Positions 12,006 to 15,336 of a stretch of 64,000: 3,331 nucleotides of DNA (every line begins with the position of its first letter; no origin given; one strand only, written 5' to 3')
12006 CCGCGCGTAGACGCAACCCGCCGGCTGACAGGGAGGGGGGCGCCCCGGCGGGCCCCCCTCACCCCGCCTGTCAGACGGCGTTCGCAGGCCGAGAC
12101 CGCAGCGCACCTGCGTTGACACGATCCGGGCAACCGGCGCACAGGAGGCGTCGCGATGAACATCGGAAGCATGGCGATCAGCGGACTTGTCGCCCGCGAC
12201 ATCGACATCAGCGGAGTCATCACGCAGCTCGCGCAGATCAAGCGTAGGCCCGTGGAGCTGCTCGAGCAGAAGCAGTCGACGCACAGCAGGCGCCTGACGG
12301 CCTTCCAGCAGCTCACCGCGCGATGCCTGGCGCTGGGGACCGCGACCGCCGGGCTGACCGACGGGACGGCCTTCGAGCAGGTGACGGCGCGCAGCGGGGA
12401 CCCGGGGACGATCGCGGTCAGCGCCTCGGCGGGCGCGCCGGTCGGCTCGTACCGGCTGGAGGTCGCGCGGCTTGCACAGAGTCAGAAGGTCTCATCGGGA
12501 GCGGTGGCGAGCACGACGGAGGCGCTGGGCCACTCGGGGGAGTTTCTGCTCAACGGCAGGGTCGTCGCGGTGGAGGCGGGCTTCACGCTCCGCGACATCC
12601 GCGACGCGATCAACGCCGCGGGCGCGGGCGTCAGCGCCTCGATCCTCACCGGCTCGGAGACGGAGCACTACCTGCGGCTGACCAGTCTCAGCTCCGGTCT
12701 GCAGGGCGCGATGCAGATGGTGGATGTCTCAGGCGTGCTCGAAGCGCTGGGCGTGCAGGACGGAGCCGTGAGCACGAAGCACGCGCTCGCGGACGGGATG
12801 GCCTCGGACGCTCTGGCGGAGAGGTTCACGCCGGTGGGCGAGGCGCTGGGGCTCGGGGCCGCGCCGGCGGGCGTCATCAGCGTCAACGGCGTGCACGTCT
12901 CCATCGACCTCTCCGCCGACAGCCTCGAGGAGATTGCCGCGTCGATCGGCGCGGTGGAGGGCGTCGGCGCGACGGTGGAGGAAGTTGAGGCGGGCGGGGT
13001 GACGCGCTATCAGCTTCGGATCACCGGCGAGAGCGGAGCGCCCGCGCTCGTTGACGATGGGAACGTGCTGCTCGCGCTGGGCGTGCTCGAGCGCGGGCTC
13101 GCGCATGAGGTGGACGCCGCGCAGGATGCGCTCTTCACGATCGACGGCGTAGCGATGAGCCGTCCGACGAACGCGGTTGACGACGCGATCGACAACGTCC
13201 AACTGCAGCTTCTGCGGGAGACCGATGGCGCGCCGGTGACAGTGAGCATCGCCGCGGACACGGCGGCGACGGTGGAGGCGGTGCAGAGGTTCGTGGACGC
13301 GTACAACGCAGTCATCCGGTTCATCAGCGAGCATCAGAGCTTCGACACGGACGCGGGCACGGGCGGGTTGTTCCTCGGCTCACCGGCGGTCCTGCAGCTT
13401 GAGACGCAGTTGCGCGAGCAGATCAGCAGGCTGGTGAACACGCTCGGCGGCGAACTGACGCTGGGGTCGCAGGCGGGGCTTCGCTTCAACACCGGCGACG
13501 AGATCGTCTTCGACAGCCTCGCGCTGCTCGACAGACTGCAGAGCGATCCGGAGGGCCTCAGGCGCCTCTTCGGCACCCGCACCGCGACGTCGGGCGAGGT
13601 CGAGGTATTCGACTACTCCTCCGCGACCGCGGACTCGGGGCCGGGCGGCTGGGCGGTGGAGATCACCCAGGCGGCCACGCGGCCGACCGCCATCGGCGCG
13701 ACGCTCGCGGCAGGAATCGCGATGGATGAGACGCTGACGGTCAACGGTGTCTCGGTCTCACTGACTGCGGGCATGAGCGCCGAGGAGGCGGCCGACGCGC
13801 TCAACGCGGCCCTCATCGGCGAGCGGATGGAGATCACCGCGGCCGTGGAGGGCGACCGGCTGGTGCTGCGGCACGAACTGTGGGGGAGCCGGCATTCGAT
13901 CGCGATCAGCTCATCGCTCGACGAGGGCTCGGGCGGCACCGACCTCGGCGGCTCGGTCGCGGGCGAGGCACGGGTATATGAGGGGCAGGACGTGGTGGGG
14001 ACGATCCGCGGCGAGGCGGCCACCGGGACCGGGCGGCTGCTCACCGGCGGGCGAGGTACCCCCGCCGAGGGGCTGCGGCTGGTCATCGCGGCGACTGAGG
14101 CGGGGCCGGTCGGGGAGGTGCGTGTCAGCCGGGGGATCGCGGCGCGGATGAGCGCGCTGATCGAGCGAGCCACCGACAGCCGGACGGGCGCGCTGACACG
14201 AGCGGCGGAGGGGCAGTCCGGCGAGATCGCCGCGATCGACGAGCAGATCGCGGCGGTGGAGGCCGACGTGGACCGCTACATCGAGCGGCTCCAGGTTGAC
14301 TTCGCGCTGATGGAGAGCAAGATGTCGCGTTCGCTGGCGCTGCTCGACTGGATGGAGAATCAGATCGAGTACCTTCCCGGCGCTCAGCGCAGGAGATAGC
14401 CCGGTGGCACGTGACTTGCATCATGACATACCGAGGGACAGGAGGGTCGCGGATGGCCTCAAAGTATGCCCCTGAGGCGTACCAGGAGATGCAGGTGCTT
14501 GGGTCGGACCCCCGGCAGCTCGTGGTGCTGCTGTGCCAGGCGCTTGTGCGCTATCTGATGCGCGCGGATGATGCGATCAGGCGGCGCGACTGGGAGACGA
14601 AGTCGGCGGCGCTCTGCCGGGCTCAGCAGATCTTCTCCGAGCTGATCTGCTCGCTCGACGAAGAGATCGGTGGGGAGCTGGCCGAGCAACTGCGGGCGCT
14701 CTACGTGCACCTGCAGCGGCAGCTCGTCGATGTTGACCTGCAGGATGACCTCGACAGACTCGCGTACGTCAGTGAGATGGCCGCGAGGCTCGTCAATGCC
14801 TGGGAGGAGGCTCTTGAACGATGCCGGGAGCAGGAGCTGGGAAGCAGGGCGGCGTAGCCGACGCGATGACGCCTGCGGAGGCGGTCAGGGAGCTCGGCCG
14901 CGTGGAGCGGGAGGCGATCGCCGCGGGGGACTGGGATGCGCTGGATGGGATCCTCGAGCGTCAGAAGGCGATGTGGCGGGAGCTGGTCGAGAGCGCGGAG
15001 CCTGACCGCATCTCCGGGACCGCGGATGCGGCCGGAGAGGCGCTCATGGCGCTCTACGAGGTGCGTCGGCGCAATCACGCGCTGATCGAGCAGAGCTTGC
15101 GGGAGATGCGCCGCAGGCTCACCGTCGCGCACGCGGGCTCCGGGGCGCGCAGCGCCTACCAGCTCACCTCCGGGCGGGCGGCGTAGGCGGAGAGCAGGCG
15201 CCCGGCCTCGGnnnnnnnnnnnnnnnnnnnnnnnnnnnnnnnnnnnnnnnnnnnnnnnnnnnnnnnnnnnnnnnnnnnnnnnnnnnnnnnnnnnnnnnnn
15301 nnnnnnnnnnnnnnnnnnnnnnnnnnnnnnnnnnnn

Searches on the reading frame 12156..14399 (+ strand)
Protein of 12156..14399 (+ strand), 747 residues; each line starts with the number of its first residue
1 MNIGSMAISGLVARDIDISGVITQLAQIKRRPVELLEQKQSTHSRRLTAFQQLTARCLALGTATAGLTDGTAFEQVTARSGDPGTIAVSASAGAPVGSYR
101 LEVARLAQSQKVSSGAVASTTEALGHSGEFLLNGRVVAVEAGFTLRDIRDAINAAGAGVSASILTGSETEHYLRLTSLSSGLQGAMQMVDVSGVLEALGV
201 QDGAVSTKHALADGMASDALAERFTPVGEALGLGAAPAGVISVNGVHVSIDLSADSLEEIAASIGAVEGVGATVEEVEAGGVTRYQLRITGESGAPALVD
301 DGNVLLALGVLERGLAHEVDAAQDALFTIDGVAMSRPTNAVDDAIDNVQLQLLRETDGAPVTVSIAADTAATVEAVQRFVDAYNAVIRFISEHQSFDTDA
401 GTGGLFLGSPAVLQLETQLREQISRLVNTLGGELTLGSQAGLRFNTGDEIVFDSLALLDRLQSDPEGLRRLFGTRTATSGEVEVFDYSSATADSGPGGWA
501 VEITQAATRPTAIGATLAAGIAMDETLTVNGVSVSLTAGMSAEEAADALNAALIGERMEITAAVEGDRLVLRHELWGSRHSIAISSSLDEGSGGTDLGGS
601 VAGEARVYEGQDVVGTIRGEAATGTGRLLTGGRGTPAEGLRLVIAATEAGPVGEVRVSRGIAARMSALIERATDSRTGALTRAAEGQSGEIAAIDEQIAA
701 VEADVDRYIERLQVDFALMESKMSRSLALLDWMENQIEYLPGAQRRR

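Call 8: search_protein_families(library=ncbifam, proteins=[window:12156-14399:+], max_evalue=0.01)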
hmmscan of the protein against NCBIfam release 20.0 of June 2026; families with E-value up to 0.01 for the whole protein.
window:12156-14399:+ (747 aa): 7 families
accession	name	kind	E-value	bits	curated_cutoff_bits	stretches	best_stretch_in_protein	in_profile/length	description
NF005955.1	PRK08032.1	equivalog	1.5e-45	156.1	387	3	12-189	9-195/465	flagellar filament capping protein FliD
NF009400.1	PRK12765.1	equivalog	3.5e-36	124.9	448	2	318-573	248-480/596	flagellar filament capping protein FliD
NF005188.0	PRK06664.1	equivalog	4.9e-30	104.5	469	2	317-396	385-463/661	flagellar hook-associated protein FliD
NF005281.0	PRK06798.1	equivalog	7e-29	101.1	375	2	78-209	83-210/440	flagellar hook-associated protein 2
NF006282.1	PRK08453.1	equivalog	1.7e-24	86.3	500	1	317-482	428-593/673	flagellar filament capping protein FliD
NF005833.0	PRK07737.1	equivalog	1.4e-20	73.8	444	2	231-392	125-293/501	flagellar hook-associated protein 2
NF006435.1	PRK08724.1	equivalog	3.1e-13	49.4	580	1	317-442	432-560/672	flagellar filament capping protein FliD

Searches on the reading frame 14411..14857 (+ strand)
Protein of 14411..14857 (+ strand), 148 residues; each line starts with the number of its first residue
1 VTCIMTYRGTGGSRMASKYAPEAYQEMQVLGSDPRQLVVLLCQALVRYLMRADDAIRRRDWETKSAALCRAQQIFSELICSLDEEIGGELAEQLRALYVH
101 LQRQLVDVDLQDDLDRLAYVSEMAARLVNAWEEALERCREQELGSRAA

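Call 8: search_protein_families(library=ncbifam, proteins=[window:14411-14857:+], max_evalue=0.01)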
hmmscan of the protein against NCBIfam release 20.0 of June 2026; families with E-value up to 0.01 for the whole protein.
window:14411-14857:+ (148 aa): 1 family
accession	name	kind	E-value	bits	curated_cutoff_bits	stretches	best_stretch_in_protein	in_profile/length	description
TIGR00208.1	fliS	equivalog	6.1e-24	84.5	53.75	1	15-135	1-121/124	flagellar export chaperone FliS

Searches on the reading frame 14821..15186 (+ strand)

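Call 6: search_protein_families(library=pfam, proteins=[window:14821-15186:+])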
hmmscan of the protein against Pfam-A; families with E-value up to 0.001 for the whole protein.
window:14821-15186:+ (121 aa): 1 family
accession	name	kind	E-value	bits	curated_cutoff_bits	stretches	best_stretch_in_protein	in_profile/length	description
PF05130.17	FlgN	-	1.8e-05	25.6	30.5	0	52-114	78-140/147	FlgN protein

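Call 8: search_protein_families(library=ncbifam, proteins=[window:14821-15186:+], max_evalue=0.01)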
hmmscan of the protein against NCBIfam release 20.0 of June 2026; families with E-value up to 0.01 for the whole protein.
window:14821-15186:+ (121 aa): 0 families
